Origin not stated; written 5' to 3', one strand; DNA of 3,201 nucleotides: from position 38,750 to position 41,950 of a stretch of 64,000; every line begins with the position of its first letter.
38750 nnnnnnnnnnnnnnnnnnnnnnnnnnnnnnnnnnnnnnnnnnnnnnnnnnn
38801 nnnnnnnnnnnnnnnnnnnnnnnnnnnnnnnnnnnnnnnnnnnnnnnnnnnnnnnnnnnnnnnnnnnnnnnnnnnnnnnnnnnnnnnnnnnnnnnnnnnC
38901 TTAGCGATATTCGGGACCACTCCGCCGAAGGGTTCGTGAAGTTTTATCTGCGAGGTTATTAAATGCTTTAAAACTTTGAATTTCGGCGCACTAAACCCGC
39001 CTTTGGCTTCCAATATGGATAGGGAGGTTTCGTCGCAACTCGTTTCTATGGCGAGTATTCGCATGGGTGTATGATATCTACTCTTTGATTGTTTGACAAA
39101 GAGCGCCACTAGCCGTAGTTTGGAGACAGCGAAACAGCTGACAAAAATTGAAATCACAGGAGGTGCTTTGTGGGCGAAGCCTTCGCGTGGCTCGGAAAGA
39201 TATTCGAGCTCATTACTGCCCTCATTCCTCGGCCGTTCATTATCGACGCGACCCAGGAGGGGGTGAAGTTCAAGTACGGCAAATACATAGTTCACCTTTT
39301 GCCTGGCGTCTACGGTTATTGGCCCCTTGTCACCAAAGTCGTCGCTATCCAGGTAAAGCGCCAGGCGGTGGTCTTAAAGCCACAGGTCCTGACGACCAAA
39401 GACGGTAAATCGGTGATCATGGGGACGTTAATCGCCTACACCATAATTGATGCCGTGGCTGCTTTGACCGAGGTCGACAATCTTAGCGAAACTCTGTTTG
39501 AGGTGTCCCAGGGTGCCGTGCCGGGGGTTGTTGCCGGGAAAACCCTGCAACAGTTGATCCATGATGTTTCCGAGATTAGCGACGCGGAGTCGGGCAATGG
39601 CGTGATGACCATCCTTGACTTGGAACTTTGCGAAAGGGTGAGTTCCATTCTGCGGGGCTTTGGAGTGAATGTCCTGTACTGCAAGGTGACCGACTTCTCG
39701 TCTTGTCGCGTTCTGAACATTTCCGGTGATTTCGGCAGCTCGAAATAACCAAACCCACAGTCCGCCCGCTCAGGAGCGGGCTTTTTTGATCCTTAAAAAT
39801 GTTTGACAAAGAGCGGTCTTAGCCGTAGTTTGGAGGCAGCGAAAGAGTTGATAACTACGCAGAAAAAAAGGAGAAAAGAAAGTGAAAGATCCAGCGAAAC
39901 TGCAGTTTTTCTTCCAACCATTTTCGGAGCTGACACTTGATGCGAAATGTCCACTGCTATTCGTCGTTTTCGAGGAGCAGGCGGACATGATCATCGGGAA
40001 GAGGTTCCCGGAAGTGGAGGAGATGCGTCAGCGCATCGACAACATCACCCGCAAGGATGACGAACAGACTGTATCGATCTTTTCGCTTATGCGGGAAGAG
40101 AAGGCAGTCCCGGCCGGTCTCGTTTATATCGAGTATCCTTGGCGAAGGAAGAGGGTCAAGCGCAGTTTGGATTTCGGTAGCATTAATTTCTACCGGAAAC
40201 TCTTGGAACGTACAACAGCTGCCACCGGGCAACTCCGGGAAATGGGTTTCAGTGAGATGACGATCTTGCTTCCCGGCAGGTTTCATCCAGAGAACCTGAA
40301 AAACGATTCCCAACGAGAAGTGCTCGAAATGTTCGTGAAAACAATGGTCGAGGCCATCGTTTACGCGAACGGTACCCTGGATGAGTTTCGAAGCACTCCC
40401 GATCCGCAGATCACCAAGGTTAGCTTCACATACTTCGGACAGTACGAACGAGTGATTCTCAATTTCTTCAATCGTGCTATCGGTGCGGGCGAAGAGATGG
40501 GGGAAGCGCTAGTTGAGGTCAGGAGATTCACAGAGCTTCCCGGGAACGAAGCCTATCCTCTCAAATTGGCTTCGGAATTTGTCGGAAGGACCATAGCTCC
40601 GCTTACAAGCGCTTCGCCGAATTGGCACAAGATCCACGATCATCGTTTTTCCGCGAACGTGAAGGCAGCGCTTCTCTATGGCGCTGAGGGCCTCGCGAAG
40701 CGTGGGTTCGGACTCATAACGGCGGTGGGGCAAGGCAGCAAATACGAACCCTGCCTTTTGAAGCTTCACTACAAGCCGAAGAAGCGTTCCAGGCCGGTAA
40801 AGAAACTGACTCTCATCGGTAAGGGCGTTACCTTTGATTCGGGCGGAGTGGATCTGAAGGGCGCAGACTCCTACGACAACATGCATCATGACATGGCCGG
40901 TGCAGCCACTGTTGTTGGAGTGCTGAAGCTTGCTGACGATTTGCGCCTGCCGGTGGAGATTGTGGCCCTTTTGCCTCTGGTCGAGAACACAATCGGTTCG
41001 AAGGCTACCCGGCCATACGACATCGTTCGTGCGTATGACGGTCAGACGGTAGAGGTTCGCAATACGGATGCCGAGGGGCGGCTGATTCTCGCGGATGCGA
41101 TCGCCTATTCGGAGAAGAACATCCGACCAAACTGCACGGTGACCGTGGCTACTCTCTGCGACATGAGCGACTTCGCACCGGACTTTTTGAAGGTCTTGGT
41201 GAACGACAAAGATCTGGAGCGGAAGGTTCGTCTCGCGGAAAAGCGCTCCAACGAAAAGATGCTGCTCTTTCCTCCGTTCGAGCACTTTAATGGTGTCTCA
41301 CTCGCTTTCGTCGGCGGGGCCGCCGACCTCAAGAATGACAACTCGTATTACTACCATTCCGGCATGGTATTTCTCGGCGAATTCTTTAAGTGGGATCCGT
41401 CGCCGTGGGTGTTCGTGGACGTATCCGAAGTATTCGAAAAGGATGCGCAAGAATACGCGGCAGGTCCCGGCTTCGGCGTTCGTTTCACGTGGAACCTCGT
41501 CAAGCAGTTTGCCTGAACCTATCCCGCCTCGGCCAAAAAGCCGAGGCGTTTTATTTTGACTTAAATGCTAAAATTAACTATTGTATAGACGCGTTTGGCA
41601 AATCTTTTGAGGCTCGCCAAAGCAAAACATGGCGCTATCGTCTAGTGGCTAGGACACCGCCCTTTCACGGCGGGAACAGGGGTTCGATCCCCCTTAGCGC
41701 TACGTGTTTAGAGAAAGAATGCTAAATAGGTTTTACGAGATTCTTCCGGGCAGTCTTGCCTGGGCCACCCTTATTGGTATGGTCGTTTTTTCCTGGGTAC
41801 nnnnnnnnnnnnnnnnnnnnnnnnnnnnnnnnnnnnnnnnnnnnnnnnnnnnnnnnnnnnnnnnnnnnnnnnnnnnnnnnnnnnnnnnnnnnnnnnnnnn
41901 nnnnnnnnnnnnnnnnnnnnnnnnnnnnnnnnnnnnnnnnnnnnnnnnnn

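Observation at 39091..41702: GC-rich two-gene island (SPFH protein + M17 aminopeptidase) with duplicated promoter-leaders, inserted between tsaD and tRNA-Glu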

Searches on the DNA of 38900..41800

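Call 46: search_rna_families(source=window, start=38900, end=41800, threshold=evalue, max_evalue=1)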
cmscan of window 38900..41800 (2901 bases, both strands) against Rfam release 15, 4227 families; matches with E-value up to 1: 1.
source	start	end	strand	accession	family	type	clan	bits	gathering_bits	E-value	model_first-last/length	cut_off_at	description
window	41631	41702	+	RF00005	tRNA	Gene; tRNA;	CL00001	62.1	29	2.1e-12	1-71/71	no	tRNA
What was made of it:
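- On Cis-regulatory leader RNA (riboswitch, attenuator or similar): No Rfam hit at E <= 1 other than the tRNA (call 46).
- Tried and rejected: Rfam found nothing but the tRNA (call 46).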
